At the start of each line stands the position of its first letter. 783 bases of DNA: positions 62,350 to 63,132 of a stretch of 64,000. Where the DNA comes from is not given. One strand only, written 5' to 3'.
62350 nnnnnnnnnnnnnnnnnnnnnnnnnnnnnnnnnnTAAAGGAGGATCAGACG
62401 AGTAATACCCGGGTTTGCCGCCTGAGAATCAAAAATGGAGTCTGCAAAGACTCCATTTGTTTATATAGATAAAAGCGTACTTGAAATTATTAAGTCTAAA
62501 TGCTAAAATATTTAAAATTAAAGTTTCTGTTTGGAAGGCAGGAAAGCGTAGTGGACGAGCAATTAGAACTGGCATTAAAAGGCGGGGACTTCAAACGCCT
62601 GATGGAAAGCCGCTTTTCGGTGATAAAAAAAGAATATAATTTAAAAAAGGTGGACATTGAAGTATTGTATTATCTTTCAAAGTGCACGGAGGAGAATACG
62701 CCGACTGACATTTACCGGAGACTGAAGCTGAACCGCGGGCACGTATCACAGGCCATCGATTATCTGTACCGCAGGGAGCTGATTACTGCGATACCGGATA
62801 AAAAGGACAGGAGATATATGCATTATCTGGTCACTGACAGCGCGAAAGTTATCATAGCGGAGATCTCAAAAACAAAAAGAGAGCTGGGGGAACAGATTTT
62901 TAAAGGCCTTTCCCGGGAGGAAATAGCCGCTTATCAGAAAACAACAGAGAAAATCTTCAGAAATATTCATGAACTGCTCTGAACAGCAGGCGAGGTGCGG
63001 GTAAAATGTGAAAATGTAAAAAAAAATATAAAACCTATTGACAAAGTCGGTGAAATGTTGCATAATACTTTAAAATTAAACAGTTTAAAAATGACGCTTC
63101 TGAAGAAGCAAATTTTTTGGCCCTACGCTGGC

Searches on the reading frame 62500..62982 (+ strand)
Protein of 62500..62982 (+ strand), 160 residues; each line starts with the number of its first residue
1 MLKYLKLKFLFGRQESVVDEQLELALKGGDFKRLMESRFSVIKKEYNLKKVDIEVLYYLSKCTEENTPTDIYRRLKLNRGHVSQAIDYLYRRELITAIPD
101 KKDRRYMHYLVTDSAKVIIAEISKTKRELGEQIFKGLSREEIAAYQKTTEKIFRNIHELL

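Call 4: search_protein_families(library=pfam, proteins=[window:62500-62982:+], max_evalue=0.01)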
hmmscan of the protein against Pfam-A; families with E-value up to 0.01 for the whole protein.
window:62500-62982:+ (160 aa): 7 families
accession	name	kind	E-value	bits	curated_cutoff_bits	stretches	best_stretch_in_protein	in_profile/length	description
PF13463.12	HTH_27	-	2.3e-10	41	22.2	1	48-115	1-68/68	Winged helix DNA-binding domain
PF22381.2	Staph_reg_Sar_Rot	-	1.9e-08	34.7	27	1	39-122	3-85/85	Transcriptional regulator SarA/Rot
PF12802.13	MarR_2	-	1.2e-07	32.3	27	1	49-105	4-60/61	MarR family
PF01047.28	MarR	-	2.2e-05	24.7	24.6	1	66-105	18-57/59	MarR family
PF01978.25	TrmB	-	9.7e-05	22.6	25.6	1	45-104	3-59/68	Sugar-specific transcriptional regulator TrmB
PF14394.12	DUF4423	-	0.00026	21.3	30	0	54-96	27-67/165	Domain of unknown function (DUF4423)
PF14947.12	HTH_45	-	0.0045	17.4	25.5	1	59-127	12-74/77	Winged helix-turn-helix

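Call 5: search_protein_families(library=ncbifam, proteins=[window:62500-62982:+], max_evalue=0.01)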
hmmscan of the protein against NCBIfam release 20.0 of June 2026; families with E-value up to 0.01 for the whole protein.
window:62500-62982:+ (160 aa): 14 families
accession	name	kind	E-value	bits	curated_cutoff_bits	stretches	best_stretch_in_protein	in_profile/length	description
NF002926.0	PRK03573.1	equivalog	3.2e-09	36.9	120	1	47-159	28-140/144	transcriptional regulator SlyA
NF050133.1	TransRegFabT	equivalog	4.3e-09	36.8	200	1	63-158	41-136/138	fatty acid biosynthesis transcriptional regulator FabT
NF045593.1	bilirub_TF_BilQ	equivalog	9.5e-08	31.8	125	1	56-152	36-131/135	bilirubin utilization transcriptional regulator BilQ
NF038251.1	AdcR_fam_Zn_TF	equivalog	1.5e-07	31.8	175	1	55-127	41-111/143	zinc-dependent MarR family transcriptional regulator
TIGR01889.1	Staph_reg_Sar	paralog_domain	1.5e-07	31.7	62.6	1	35-121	10-99/109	staphylococcal accessory regulator family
NF040939.2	trans_reg_lrs14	equivalog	8e-06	25.8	90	1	40-114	11-88/103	Lrs14 family HTH-type transcriptional regulator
NF053756.1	MreA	equivalog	1.4e-05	24.9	100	1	44-133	11-102/110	MreA family transcriptional regulator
NF053606.1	Sta1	subfamily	1.5e-05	25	80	1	40-117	10-89/100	Sta1 family transcriptional regulator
NF053814.1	teico_TcaR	equivalog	0.00013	22.1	170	1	33-156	21-145/151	MarR family transcriptional regulator TcaR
TIGR04472.1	reg_rSAM_mob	hypoth_equivalog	0.00018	21.5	240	1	87-158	67-138/141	radical SAM mobile pair system MarR family transcriptional regulator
NF053777.1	Saro0803TransReg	equivalog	0.00027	20.6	200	1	48-153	35-139/140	Saro_0803 family transcriptional regulator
NF008565.1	PRK11512.1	equivalog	0.00051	20.1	240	1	60-152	49-142/144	multiple antibiotic resistance transcriptional regulator MarR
NF038268.1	TF_SarA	equivalog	0.00093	19.1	175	1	40-122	24-107/121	global transcriptional regulator SarA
NF008122.0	PRK10870.1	equivalog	0.0019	17.9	157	1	34-158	40-164/176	transcriptional repressor MprA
